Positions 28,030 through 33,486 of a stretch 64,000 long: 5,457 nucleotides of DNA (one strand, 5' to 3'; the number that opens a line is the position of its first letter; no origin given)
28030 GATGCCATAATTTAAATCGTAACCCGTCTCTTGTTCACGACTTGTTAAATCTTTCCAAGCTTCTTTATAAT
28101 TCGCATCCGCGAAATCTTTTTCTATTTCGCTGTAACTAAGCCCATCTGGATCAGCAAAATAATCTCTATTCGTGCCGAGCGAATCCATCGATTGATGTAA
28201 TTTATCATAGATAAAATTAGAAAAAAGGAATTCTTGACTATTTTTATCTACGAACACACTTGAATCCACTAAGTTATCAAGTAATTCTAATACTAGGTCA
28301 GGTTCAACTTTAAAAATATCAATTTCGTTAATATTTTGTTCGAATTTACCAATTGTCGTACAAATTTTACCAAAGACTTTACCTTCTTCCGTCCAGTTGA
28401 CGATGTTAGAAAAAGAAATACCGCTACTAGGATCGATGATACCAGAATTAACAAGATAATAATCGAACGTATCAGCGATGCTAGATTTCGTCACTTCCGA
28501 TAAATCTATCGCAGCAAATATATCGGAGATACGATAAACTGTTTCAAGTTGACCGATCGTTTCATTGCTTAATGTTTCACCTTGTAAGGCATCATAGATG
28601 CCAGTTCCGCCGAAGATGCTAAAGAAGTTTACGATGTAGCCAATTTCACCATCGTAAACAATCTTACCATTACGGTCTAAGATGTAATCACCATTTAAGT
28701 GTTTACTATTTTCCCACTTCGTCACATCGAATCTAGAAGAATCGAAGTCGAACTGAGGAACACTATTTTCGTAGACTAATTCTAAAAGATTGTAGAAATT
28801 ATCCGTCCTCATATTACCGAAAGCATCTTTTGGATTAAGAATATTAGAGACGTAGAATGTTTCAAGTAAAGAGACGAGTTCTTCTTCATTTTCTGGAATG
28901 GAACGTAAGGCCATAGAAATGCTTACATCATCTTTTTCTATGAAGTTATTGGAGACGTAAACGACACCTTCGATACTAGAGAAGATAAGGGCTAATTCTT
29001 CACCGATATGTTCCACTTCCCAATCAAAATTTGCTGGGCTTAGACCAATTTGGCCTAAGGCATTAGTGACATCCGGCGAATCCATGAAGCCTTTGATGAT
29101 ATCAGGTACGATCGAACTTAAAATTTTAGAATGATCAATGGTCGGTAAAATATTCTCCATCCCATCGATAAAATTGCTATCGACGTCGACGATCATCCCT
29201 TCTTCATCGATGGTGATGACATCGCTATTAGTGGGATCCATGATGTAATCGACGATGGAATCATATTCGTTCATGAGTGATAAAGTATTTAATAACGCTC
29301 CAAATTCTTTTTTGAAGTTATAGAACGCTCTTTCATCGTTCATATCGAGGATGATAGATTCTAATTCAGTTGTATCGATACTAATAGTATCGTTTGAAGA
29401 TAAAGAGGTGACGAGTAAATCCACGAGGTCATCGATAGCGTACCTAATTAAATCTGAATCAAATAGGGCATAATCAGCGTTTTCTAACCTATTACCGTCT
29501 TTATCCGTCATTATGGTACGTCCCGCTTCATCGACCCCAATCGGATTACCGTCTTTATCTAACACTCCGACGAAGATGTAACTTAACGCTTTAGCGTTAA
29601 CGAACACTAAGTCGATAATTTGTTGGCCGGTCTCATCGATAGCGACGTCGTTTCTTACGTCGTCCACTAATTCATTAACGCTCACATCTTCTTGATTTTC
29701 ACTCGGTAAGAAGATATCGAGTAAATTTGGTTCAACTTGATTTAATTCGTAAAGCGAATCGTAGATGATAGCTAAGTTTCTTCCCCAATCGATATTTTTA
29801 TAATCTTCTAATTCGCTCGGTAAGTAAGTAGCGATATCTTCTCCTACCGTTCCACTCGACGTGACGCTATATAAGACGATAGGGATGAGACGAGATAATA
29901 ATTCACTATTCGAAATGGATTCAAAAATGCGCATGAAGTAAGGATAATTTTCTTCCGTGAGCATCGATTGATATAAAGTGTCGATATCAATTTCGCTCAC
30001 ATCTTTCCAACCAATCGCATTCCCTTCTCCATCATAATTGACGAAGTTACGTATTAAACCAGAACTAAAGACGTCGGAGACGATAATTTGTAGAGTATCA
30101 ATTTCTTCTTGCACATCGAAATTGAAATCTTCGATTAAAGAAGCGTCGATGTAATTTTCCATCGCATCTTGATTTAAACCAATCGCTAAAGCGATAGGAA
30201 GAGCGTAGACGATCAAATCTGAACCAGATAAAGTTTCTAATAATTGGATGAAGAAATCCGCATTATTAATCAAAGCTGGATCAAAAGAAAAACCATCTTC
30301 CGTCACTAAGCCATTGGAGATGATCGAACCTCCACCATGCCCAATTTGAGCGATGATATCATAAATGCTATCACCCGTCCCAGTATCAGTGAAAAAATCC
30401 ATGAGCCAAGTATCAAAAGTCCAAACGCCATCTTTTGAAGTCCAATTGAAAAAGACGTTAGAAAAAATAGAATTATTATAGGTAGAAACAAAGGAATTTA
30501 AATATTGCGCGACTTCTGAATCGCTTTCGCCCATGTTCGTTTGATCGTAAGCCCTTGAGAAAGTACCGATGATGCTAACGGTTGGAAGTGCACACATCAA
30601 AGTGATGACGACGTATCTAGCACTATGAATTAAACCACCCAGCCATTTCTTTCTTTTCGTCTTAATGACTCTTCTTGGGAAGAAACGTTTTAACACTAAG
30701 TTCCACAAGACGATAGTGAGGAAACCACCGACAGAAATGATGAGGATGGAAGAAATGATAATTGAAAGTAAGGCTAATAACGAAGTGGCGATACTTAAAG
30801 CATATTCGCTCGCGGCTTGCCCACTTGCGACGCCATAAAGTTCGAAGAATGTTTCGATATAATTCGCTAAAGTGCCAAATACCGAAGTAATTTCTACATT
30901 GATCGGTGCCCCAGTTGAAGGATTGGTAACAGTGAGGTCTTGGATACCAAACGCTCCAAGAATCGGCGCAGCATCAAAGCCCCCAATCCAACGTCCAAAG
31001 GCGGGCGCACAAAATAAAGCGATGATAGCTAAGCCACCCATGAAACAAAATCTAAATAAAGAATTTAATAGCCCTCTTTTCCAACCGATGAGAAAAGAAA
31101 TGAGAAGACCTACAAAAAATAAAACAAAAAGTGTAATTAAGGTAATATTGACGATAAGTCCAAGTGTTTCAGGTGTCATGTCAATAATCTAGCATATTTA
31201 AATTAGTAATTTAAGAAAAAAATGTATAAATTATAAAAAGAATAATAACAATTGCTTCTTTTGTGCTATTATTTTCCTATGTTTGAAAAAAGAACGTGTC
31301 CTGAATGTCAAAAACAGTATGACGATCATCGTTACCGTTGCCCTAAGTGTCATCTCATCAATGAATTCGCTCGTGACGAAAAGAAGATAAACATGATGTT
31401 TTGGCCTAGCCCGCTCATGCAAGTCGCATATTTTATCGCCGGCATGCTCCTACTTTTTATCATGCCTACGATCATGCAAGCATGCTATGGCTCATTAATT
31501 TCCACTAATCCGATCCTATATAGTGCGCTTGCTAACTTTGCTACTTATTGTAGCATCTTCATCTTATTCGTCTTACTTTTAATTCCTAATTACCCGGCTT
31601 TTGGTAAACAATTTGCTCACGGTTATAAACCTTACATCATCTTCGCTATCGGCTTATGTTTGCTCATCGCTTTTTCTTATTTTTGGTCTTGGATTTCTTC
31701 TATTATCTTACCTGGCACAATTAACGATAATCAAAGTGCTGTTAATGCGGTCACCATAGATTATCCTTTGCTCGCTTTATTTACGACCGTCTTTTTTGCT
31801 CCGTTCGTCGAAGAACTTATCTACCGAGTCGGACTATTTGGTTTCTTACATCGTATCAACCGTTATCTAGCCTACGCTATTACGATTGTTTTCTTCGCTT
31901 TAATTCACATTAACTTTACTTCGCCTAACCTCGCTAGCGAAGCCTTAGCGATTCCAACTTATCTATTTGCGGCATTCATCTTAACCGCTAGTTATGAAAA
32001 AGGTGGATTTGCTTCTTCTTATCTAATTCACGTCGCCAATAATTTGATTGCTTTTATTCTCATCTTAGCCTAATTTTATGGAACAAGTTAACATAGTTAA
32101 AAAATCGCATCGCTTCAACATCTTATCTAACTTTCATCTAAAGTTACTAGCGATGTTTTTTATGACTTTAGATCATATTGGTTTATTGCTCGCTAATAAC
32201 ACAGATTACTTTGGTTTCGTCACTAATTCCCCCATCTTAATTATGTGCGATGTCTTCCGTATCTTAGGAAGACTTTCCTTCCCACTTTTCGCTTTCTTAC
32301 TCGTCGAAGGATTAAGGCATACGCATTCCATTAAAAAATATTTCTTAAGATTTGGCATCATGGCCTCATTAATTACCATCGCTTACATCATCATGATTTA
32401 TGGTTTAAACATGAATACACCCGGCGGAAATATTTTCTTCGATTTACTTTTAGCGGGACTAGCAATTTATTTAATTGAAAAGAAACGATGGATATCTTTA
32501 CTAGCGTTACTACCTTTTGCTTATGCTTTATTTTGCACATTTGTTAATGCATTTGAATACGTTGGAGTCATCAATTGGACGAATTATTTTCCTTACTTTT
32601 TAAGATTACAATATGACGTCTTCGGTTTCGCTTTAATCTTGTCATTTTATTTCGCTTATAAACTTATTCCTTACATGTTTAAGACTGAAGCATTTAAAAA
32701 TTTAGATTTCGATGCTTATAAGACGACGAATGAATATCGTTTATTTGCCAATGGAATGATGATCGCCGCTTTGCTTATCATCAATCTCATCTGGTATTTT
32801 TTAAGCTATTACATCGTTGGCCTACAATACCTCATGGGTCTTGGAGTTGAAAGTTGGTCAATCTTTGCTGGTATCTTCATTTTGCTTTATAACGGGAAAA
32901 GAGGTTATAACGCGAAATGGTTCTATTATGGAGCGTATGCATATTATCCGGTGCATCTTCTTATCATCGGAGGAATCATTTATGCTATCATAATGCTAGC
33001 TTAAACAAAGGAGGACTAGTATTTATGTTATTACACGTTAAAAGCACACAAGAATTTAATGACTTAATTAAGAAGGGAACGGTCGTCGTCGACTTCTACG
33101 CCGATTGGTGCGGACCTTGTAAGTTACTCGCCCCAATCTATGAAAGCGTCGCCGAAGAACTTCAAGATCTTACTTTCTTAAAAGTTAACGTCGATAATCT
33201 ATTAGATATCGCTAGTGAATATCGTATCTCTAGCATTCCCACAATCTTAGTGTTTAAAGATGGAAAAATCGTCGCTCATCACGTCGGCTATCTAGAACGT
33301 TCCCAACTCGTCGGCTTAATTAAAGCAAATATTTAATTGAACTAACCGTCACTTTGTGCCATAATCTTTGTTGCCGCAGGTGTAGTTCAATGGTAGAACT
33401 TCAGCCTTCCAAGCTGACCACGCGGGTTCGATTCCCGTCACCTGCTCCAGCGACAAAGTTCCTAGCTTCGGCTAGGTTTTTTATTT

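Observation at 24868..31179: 2103-aa membrane-anchored protein with a strikingly regular ~218-aa two-motif repeat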

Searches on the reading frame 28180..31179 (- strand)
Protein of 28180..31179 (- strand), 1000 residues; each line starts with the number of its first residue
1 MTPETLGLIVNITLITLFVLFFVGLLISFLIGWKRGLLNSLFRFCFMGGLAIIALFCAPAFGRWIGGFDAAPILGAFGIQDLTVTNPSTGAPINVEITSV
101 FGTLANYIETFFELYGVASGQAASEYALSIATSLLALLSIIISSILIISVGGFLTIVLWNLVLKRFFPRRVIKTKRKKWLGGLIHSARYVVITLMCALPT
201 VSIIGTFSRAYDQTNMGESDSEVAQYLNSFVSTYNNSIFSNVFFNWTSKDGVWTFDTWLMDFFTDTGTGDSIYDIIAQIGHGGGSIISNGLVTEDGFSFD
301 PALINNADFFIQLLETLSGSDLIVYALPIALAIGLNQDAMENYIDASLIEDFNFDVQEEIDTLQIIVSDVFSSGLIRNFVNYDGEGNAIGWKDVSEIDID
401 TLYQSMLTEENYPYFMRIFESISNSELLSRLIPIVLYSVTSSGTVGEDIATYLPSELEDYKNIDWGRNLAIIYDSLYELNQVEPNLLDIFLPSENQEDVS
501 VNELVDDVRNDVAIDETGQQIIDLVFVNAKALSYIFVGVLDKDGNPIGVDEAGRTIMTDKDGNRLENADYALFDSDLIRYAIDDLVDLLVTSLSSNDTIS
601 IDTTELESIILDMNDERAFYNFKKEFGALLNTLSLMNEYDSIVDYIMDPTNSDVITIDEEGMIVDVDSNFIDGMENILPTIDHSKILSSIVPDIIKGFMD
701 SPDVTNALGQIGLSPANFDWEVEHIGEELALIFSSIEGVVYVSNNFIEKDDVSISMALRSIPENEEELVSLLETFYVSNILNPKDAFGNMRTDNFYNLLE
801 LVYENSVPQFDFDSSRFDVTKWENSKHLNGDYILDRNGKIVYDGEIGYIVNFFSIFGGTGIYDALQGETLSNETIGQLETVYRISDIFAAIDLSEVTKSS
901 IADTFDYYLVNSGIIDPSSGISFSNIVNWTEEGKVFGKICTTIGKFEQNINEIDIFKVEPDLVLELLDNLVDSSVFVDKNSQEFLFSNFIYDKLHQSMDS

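Call 64: predict_structure(alignment_id=A6)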
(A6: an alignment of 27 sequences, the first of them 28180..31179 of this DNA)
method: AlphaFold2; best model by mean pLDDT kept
length: 1000 residues; sequences in the alignment: 27
mean_pLDDT: 80.2   pTM: 0.59
mean pLDDT of the five models: 80.2, 79.3, 76.0, 75.5, 72.4
residues with pLDDT >= 90: 118; 70-90: 721; 50-70: 139; < 50: 22
segments of 3 or more residues with pLDDT < 50: 493-514
pLDDT, mean of each block of 10 residues (from residue 1): 80 86 88 84 86 82 83 80 74 84 84 68 71 81 83 83 71 70 87 81 82 68 81 83 68 74 67 76 72 61 68 69 63 67 71 76 86 84 77 77 84 90 87 86 73 86 90 90 74 45 44 55 82 90 85 85 77 89 76 67 83 85 90 89 82 78 81 90 89 82 78 84 89 85 73 77 87 90 85 87 84 85 84 84 91 89 79 87 92 91 88 83 91 92 80 69 86 89 86 71
secondary structure, 60 per line:
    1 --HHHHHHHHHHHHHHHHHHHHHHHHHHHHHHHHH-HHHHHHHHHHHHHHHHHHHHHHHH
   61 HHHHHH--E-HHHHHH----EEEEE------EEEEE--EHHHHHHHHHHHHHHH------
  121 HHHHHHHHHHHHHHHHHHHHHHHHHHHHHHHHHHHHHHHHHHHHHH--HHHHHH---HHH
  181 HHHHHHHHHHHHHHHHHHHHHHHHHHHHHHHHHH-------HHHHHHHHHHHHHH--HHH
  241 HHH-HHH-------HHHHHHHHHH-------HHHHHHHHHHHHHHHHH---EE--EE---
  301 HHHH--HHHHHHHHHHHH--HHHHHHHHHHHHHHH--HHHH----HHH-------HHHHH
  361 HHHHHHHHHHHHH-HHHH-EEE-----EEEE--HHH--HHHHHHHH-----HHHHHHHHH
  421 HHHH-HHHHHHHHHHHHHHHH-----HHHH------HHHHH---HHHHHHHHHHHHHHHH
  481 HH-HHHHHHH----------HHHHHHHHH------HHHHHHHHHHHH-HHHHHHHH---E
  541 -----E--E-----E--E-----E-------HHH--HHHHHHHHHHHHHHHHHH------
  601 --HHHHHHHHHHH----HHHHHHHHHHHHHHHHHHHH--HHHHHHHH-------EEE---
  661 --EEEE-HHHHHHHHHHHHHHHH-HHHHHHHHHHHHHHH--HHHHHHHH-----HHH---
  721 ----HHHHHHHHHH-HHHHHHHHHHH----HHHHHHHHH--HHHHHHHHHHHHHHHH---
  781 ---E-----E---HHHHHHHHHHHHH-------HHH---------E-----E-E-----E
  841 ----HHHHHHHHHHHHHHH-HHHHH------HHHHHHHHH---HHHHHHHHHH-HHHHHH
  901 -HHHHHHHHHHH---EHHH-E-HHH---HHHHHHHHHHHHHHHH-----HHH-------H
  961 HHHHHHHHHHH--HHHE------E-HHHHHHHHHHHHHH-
elements in order (helices of 4 or more, strands of 3 or more residues): H3-35 H37-66 H71-76 E81-85 E92-96 H100-114 H121-166 H169-174 H178-214 H222-235 H238-243 H255-264 H272-288 H301-304 H307-318 H321-335 H338-341 H356-373 H375-378 E380-382 E388-391 H399-406 H412-424 H426-441 H447-450 H457-461 H465-482 H484-490 H501-509 H516-527 H529-536 H577-594 H603-613 H618-637 H640-647 E655-657 E663-666 H668-683 H685-699 H702-709 H725-734 H736-746 H751-759 H762-777 H794-806 H845-859 H861-865 H872-880 H884-893 H895-900 H902-912 H929-944 H960-971 H986-999
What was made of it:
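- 30556..31179 (-): N-terminal membrane anchor, aa 1-208: four TM helices (about aa 3-35, 37-66, 121-166, 178-214) and a 55-65-aa acidic outer loop (aa 61-125) containing a small beta-hairpin. AlphaFold model of aa 1-1000 has pLDDT 80 (call 64).
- The hydrophobic stretch at aa 317-335 is modelled as two short helices (call 64).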

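Call 66: fold_search(model_id=the predicted structure, library=pdb)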
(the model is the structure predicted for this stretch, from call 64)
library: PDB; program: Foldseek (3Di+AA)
matches with E <= 10: 180; with E <= 0.001: 0
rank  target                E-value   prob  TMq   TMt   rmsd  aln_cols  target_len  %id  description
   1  4xri                  3.4e-02  0.30  0.11  0.12  40.0      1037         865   10  Crystal Structure of Importin Beta in an Ammonium Sulfate Condition (released 2016-01-27)
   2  9m1m_D                3.7e-02  0.23  0.11  0.10  35.4      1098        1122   10  Cryo-EM structure of the TBC-DEC-Arl2-alpha-beta-tubulin complex with GDP-AlFx (released 2025-10-22)
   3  8or3_C                5.0e-02  0.21  0.11  0.10  38.2      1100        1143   11  CAND1-CUL1-RBX1-SKP1-SKP2-DCNL1 (released 2023-06-28)
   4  9ep3_A                5.8e-02  0.21  0.11  0.11  37.1      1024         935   10  Structure of the SA2/SCC1/WAPL complex (released 2025-10-01)
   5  7ni5_A                9.6e-02  0.16  0.11  0.06  44.9      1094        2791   11  Human ATM kinase with bound inhibitor KU-55933 (released 2021-09-01)
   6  9og9                  1.0e-01  0.16  0.11  0.11  40.0      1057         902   11  Cryo-EM structure of human full-length XPO1 (unliganded) (released 2025-11-26)
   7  5j3v_A                1.1e-01  0.15  0.10  0.11  36.4      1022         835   10  Crystal structure of human Karyopherin-beta2 bound to the histone H3 tail (released 2016-09-21)
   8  8brh_A                1.7e-01  0.35  0.15  0.21  21.1       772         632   10  Co-crystal structure of She4 with Myo4 peptide (released 2024-06-05)
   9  2p8q_A                1.7e-01  0.16  0.12  0.13  44.2      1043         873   12  Crystal Structure of human Importin beta bound to the Snurportin1 IBB-domain (released 2008-01-22)
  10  2qmr_C                2.3e-01  0.12  0.10  0.12  36.6      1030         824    8  Karyopherin beta2/transportin (released 2007-10-30)
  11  7ycx_E                2.3e-01  0.23  0.16  0.17  21.5       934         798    9  The structure of INTAC-PEC complex (released 2023-03-15)
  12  8f5o_D                2.3e-01  0.06  0.08  0.07  29.6      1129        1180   10  Structure of Leishmania tarentolae IFT-A (state 1) (released 2022-12-21)
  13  7mq8_LM               2.4e-01  0.13  0.12  0.08  25.0      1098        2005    9  Cryo-EM structure of the human SSU processome, state pre-A1 (released 2021-09-22)
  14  3w3v                  2.4e-01  0.09  0.09  0.09  40.3      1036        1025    9  Crystal structure of Kap121p mutant D353K/E396K/D438K (released 2013-04-10)
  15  9ce3_A                2.5e-01  0.15  0.13  0.11  20.3       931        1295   10  Structure of the TSC:WIPI3 lysosomal recruitment complex (released 2024-12-04)
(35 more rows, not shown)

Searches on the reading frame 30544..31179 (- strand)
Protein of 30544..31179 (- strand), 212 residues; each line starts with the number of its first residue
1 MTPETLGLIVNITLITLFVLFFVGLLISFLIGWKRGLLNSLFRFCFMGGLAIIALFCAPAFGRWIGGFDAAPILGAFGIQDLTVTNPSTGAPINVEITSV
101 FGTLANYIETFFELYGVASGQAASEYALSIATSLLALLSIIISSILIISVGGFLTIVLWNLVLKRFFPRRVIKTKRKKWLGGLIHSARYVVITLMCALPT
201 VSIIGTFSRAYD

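Call 48: find_homologous_proteins(query=A5, max_evalue=0.01)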
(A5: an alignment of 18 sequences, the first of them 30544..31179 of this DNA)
Query A5 (18 sequences) (212 aa, profile of the alignment): 1 proteins with E <= 0.01 among 8000 candidates.
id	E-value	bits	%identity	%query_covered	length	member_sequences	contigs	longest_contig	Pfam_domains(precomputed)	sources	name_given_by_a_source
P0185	2.3e-54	202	96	100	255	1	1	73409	-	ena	-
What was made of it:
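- Tried and rejected: The word prefilter is probably swamped by hydrophobic sequence (call 48).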

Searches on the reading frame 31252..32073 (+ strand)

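Call 8: search_protein_families(library=pfam, proteins=[window:31252-32073:+], max_evalue=0.001)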
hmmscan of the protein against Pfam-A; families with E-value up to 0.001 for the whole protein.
window:31252-32073:+ (273 aa): 1 family
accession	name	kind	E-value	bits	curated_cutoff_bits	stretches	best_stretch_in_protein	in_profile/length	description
PF02517.21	Rce1-like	-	2.3e-12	47.5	22.4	1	172-266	4-93/93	Type II CAAX prenyl endopeptidase Rce1-like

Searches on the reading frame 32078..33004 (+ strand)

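Call 8: search_protein_families(library=pfam, proteins=[window:32078-33004:+], max_evalue=0.001)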
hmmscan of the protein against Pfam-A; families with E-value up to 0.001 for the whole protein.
window:32078-33004:+ (308 aa): 1 family
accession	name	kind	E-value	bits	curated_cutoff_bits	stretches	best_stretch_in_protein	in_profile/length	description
PF05857.17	TraX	-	8.3e-28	98.2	25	1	20-300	4-216/217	TraX protein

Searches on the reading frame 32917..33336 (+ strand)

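Call 8: search_protein_families(library=pfam, proteins=[window:32917-33336:+], max_evalue=0.001)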
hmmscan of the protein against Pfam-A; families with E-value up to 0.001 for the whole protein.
window:32917-33336:+ (139 aa): 7 families
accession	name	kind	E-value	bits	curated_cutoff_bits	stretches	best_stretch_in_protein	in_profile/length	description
PF00085.26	Thioredoxin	-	7.5e-29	100.2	23.5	1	41-136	4-102/103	Thioredoxin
PF13098.12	Thioredoxin_2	-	4.5e-08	33.8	27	1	54-132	6-101/104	Thioredoxin-like domain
PF13905.12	Thioredoxin_8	-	1.1e-05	26.1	27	0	55-94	3-45/94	Thioredoxin-like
PF00578.27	AhpC-TSA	-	7.5e-05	23.1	26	1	45-100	18-75/124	AhpC/TSA family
PF02114.22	Phosducin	-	9.3e-05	22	23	1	18-124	107-216/265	Phosducin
PF14595.12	Thioredoxin_9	-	0.00013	22.3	25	1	46-129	34-118/129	Thioredoxin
PF08534.16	Redoxin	-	0.00033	20.9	26.6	0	46-94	22-72/148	Redoxin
